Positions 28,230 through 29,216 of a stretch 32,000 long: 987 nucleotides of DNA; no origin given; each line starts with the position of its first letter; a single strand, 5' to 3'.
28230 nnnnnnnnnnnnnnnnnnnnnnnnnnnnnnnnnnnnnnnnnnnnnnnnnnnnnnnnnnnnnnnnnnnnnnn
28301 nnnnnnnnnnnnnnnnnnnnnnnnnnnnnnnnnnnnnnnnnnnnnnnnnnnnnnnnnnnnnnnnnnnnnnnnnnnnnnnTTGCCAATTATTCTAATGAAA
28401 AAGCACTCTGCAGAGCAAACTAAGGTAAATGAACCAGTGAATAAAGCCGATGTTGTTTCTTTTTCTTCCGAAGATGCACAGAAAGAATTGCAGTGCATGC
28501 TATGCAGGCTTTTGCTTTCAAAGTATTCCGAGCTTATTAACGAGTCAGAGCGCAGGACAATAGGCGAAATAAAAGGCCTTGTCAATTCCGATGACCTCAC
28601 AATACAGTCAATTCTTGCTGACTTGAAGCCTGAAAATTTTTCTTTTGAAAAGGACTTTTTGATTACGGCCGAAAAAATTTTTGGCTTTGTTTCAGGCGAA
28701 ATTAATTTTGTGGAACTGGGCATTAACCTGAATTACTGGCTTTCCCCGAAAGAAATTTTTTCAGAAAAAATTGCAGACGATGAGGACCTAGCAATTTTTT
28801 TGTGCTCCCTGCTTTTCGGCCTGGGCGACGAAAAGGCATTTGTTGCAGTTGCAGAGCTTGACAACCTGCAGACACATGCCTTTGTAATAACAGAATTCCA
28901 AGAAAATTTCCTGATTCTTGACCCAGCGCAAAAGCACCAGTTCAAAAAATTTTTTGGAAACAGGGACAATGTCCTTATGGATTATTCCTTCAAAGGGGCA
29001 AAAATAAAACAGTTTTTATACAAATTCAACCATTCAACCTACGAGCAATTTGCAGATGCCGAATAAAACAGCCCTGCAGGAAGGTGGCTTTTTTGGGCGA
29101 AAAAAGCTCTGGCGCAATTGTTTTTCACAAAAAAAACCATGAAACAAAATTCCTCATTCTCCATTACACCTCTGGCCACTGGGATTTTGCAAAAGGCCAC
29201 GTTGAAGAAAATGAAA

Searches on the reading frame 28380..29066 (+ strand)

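Call 13: search_protein_families(library=pfam, proteins=[window:28380-29066:+], max_evalue=0.01)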
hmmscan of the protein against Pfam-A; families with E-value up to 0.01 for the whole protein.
window:28380-29066:+ (228 aa): 2 families
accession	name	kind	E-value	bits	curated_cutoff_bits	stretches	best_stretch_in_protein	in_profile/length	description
PF24656.1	CEPT76_peptidase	-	1.8e-07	31.8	27.8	1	119-189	2-76/121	CEP76 peptidase-like domain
PF04473.18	DUF553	-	0.0012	18.8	20.5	1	110-182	46-113/140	Transglutaminase-like domain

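Call 59: search_protein_families(library=ncbifam, proteins=[window:28380-29066:+], max_evalue=0.01)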
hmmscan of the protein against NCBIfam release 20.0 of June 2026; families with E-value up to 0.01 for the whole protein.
window:28380-29066:+ (228 aa): 0 families
